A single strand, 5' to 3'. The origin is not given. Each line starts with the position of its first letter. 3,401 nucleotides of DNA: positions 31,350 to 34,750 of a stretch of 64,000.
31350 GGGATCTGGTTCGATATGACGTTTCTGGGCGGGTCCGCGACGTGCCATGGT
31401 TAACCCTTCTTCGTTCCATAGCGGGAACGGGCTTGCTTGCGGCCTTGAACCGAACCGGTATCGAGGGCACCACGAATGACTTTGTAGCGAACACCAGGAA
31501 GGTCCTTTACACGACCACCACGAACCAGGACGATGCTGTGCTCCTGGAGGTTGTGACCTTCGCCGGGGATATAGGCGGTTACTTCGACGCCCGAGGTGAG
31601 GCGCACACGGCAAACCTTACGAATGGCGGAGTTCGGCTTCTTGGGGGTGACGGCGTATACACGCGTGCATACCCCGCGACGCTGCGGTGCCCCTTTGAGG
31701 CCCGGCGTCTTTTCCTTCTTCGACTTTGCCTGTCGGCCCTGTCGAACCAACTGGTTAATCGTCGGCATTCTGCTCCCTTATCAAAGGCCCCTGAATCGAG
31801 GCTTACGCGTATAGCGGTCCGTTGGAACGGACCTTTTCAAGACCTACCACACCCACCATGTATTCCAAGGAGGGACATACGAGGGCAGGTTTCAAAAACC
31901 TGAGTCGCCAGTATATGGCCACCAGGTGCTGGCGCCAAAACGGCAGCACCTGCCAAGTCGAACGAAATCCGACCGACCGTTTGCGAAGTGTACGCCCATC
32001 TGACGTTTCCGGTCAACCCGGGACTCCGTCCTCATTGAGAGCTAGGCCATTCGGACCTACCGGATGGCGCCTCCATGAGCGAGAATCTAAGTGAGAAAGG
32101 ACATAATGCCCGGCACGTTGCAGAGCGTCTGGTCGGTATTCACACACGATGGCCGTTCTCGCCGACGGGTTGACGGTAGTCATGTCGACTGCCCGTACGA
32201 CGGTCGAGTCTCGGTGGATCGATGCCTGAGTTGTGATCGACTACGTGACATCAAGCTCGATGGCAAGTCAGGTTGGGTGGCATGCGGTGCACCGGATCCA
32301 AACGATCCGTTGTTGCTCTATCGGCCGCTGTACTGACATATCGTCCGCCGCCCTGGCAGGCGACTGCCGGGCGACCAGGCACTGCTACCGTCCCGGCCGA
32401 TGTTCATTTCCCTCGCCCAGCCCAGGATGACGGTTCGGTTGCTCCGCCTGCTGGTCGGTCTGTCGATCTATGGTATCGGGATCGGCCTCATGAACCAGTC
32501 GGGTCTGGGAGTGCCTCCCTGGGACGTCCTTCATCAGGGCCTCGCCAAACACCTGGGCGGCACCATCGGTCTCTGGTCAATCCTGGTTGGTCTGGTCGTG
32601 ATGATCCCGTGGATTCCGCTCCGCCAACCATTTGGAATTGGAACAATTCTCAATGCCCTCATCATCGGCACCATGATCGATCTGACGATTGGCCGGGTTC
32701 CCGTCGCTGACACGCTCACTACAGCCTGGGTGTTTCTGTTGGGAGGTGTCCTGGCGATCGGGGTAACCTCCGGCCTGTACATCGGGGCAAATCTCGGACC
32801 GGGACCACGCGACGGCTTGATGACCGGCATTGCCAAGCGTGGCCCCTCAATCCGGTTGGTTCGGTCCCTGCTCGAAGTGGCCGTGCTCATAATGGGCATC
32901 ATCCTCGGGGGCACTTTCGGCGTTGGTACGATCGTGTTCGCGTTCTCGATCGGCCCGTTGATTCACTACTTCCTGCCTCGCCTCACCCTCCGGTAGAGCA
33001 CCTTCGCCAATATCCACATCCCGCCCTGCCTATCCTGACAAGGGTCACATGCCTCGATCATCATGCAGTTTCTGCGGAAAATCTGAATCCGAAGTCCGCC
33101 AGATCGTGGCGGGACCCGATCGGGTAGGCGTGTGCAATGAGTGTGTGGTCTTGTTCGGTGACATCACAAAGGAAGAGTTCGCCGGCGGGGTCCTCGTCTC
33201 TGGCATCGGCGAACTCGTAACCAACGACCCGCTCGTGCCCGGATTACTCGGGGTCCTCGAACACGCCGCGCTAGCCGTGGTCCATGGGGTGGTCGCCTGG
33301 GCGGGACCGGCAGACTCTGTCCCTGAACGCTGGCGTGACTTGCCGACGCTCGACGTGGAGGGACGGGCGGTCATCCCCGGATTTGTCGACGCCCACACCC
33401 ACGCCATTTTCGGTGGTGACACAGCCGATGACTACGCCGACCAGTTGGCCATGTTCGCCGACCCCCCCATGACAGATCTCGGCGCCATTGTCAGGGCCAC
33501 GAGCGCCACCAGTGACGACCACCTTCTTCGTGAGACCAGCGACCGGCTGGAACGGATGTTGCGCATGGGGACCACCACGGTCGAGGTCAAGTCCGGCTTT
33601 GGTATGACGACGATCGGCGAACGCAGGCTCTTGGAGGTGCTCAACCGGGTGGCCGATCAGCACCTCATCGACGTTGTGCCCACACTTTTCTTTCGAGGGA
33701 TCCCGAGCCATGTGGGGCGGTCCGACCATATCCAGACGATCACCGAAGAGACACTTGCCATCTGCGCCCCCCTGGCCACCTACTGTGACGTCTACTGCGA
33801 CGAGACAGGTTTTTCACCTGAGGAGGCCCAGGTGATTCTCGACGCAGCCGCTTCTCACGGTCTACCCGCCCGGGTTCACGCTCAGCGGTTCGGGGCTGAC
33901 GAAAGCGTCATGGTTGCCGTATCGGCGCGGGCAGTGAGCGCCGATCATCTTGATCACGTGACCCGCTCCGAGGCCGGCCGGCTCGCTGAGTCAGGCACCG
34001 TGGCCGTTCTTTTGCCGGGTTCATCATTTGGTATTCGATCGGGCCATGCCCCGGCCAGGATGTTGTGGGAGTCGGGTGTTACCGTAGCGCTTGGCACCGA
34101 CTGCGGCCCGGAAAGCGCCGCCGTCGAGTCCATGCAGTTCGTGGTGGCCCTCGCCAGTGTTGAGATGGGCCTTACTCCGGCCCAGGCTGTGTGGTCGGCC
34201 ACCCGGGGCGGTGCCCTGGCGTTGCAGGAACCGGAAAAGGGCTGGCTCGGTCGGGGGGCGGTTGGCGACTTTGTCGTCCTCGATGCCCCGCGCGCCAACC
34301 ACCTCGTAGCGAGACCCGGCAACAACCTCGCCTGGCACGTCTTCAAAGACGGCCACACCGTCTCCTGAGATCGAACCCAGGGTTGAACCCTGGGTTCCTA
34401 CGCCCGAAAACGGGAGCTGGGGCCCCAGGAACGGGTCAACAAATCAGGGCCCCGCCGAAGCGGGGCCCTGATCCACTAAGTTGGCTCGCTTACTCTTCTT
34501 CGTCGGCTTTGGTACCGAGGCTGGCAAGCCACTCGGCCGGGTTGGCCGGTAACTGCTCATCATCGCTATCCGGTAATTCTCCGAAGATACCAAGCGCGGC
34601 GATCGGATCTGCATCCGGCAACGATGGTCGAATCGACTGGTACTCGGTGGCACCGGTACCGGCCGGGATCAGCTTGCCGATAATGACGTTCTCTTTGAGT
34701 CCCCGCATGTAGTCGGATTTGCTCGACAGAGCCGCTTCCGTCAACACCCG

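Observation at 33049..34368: ClpX-type zinc finger fused to an orphan HutI-like amidohydrolase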

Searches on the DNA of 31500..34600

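Call 43: search_rna_families(source=window, start=31500, end=34600, threshold=evalue, max_evalue=1)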
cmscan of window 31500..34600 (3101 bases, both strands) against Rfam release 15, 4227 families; matches with E-value up to 1: 3.
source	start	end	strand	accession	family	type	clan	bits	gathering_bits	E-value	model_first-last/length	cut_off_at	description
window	34446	34470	-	RF00195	RsmY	Gene; sRNA;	CL00106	20.8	57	0.035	97-121/121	no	RsmY RNA family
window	34440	34502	-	RF02651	SorY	Gene; sRNA;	-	20.1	111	0.58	1-83/83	no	Singlet oxygen resistance RNA Y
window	31951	32040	-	RF00729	mir-278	Gene; miRNA;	-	19.1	55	0.47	1-75/75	no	mir-278 microRNA precursor family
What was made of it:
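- Tried and rejected: An Rfam scan of 31500-34600 for a riboswitch that might name the ligand gave only sub-threshold chance hits (call 43).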

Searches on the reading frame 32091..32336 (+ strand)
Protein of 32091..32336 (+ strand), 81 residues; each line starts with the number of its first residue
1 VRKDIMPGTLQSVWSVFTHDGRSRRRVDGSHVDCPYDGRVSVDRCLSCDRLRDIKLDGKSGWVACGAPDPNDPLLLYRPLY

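Call 51: search_protein_families(library=pfam, proteins=[window:32091-32336:+], max_evalue=0.1)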
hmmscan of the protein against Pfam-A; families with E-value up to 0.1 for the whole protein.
window:32091-32336:+ (81 aa): 0 families

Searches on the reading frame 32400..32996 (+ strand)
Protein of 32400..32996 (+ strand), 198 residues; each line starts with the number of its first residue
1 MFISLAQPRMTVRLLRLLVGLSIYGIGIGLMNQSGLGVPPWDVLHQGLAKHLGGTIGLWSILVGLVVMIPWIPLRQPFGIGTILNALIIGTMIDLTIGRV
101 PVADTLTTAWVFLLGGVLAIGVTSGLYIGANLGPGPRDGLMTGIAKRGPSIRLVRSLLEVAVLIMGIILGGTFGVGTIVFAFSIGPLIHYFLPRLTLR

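Call 3: search_protein_families(library=pfam, proteins=[window:32400-32996:+], max_evalue=1)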
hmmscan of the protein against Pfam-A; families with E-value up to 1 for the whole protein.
window:32400-32996:+ (198 aa): 0 families

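Call 4: search_protein_families(library=ncbifam, proteins=[window:32400-32996:+], max_evalue=1)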
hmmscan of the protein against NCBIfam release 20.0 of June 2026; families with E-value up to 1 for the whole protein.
window:32400-32996:+ (198 aa): 2 families
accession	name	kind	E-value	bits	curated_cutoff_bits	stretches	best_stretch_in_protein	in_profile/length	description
NF052291.1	membrane_YczE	equivalog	2.3e-65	219.9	205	1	12-193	2-184/185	membrane protein YczE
NF045987.1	SPE_1075_fam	subfamily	0.022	13.9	125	1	6-42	14-50/268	SPE_1075/MLC_0560 family membrane protein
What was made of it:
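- On YczE membrane protein family (NF052291), for the neighbouring gene 32400-32996: 219.9 bits vs cut-off 205 (call 4)
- Closest known: Imidazolonepropionase HutI. Different: It scores below the equivalog cut-off (call 4).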

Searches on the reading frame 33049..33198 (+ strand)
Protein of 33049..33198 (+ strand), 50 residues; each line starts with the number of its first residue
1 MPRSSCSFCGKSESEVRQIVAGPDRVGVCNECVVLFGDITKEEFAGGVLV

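Call 3: search_protein_families(library=pfam, proteins=[window:33049-33198:+], max_evalue=1)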
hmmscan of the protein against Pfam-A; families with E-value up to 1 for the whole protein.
window:33049-33198:+ (50 aa): 2 families
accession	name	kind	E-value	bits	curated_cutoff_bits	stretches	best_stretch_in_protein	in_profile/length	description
PF06689.19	zf-C4_ClpX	-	3.4e-15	56.1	27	1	5-42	2-39/39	ClpX C4-type zinc finger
PF24250.1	HVO_2718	-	0.11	12.7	30.3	1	4-33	16-45/173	Transcription regulator HVO_2718-like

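Call 4: search_protein_families(library=ncbifam, proteins=[window:33049-33198:+], max_evalue=1)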
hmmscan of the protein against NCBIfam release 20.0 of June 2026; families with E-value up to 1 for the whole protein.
window:33049-33198:+ (50 aa): 4 families
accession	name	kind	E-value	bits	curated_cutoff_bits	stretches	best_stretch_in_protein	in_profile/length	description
NF003745.1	PRK05342.1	equivalog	6.4e-09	35.1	359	1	4-44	6-45/418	ATP-dependent Clp protease ATP-binding subunit ClpX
TIGR00382.1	clpX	equivalog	8.7e-08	31.6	370.75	1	5-44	10-48/414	ATP-dependent protease ATP-binding subunit ClpX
TIGR03655.1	anti_R_Lar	subfamily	0.079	13.3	39.6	1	5-32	3-34/55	Lar family restriction alleviation protein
TIGR00270.2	TIGR00270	equivalog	0.24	11.2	110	1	5-42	1-38/159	multiprotein bridging factor aMBF1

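Call 25: search_protein_representatives(protein=window:33049-33198:+)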
Query: 50 residues. Proteins with E-value up to 0.001 (for the whole library): 5565; up to 1e-10: 130; up to 1e-30: 0. The best 150 are listed.
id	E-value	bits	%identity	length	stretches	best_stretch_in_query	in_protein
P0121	1.1e-30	118.7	45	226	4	5-39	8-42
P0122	2.1e-24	99.2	51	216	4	2-43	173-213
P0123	2.2e-23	96.1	48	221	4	4-41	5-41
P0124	2.3e-22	92.9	45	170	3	2-42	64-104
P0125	1.8e-20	87.0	45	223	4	5-43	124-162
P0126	4.0e-20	85.9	47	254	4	5-44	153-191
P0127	6.0e-20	85.4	43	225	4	5-46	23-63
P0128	1.8e-19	83.9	44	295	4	5-45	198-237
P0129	2.8e-19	83.3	39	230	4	4-45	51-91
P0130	4.6e-19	82.7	45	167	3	2-43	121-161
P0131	1.3e-17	78.1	48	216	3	5-43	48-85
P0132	1.7e-17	77.8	59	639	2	3-44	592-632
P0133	1.4e-16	75.0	51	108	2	5-37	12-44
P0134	1.6e-16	74.7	46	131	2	5-45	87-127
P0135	3.5e-16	73.7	47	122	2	5-43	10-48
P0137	7.2e-16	72.7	36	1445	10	18-40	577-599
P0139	9.0e-16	72.4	76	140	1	1-50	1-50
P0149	2.8e-14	67.8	58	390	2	5-45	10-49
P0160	1.6e-13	65.5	43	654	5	5-43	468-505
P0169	4.1e-13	64.2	51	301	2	5-43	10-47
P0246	9.2e-11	56.9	49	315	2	5-37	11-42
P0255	1.3e-10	56.4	48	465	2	4-41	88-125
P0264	1.8e-10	55.9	52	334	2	6-44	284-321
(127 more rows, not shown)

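Call 27: search_protein_families(library=pfam, proteins=[P0132, P0137, P0149, P0160, P0255, P0264, P0246, P0169, P0139, P0121], max_evalue=0.001)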
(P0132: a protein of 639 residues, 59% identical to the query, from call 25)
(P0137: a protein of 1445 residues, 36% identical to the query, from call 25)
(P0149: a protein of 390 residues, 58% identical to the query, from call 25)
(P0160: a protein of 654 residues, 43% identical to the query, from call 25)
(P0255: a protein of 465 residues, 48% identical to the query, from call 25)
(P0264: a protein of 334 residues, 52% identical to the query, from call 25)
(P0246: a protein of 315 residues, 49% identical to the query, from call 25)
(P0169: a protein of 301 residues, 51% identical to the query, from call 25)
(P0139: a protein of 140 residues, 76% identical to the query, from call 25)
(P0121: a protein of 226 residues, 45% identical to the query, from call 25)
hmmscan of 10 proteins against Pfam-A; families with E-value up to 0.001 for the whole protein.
P0132 (639 aa): 3 families
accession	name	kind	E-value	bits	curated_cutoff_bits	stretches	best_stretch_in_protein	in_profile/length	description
PF06689.19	zf-C4_ClpX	-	5.5e-38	129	27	2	536-572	2-39/39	ClpX C4-type zinc finger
PF00012.26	HSP70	-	7.5e-29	100.8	20.6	1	9-365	2-350/599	Hsp70 protein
PF08238.18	Sel1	-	1.5e-13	51.1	30.7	1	434-469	1-36/36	Sel1 repeat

P0137 (1445 aa): 4 families
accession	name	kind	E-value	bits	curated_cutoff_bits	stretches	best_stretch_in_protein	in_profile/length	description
PF05184.20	SapB_1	-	7.5e-55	182.9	25.2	1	1362-1400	1-38/38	Saposin-like type B, region 1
PF20825.2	Saposin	-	7.2e-19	68.5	27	0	952-1009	26-81/131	Saposin-like domain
PF24455.1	DUF7571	-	5.2e-10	39.9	27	0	810-826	28-44/89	Family of unknown function (DUF7571)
PF08906.16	T6SS_Tdi1_C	-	9.9e-07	29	27.4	0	1082-1104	52-74/75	T6SS immunity protein Tdi1, C-terminal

P0149 (390 aa): 1 family
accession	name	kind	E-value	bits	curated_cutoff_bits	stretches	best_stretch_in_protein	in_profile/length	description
PF06689.19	zf-C4_ClpX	-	2.6e-34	117.3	27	2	10-46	2-39/39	ClpX C4-type zinc finger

P0160 (654 aa): 4 families
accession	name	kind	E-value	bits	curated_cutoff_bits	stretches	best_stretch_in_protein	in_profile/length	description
PF06689.19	zf-C4_ClpX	-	1.5e-53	178.8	27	5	468-503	2-38/39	ClpX C4-type zinc finger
PF13424.12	TPR_12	-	1.3e-09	38.5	30.1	1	173-241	6-75/77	Tetratricopeptide repeat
PF00515.34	TPR_1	-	8.8e-06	25.8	27.8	0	213-236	3-26/34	Tetratricopeptide repeat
PF07719.23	TPR_2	-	9.7e-05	22.7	27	0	212-235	2-25/34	Tetratricopeptide repeat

P0255 (465 aa): 3 families
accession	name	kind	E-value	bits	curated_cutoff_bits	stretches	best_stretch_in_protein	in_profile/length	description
PF02729.26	OTCace_N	-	1.4e-41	142.5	29.9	1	152-293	1-146/148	Aspartate/ornithine carbamoyltransferase, carbamoyl-P binding domain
PF06689.19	zf-C4_ClpX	-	5.4e-35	119.4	27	2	89-126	2-39/39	ClpX C4-type zinc finger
PF00185.30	OTCace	-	1.3e-24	87.5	29.4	1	302-460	2-156/157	Aspartate/ornithine carbamoyltransferase, Asp/Orn binding domain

P0264 (334 aa): 5 families
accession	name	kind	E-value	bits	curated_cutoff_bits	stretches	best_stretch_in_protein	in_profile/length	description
PF06689.19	zf-C4_ClpX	-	5.9e-31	106.5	27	2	283-316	2-36/39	ClpX C4-type zinc finger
PF13374.12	TPR_10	-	4e-14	52.5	27.5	2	18-59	1-41/42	Tetratricopeptide repeat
PF13424.12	TPR_12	-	3.1e-11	43.7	30.1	1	67-122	4-61/77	Tetratricopeptide repeat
PF13181.12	TPR_8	-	6.2e-05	23.3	25.7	0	67-91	2-26/34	Tetratricopeptide repeat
PF00515.34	TPR_1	-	0.00094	19.3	27.8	0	67-95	2-30/34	Tetratricopeptide repeat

P0246 (315 aa): 1 family
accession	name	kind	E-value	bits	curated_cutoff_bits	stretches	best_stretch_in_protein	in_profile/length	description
PF06689.19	zf-C4_ClpX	-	2.5e-33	114.1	27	2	11-46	2-38/39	ClpX C4-type zinc finger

P0169 (301 aa): 1 family
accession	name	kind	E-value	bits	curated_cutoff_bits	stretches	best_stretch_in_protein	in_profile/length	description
PF06689.19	zf-C4_ClpX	-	7.7e-36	122.2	27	2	10-44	2-37/39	ClpX C4-type zinc finger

P0139 (140 aa): 1 family
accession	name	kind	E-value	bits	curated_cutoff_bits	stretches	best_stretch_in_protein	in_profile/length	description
PF06689.19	zf-C4_ClpX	-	2.4e-13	50.1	27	1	5-40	2-37/39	ClpX C4-type zinc finger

P0121 (226 aa): 4 families
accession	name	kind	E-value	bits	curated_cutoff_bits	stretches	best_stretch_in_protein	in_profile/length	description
PF06689.19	zf-C4_ClpX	-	1.2e-66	220.7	27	4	8-44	2-38/39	ClpX C4-type zinc finger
PF03107.22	C1_2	-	4.2e-07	30.6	26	0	4-35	15-39/48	C1 domain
PF01780.25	Ribosomal_L37ae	-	1.4e-06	28.8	21.9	0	3-25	30-50/85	Ribosomal L37ae protein family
PF24458.1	DUF7573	-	2e-06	28.1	30.2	0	115-151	5-37/39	Domain of unknown function (DUF7573)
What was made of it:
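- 5565 representatives, tandem arrays, and fusions to Hsp70, TPR and OTCase (calls 25, 27). The same module occurs in thousands of non-ClpX proteins of many architectures (calls 25, 27), so it is a generic module.
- Tried and rejected: P0137, a 1445-aa hit to the finger, is a saposin-repeat protein and so a Cys-rich false match (call 27).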
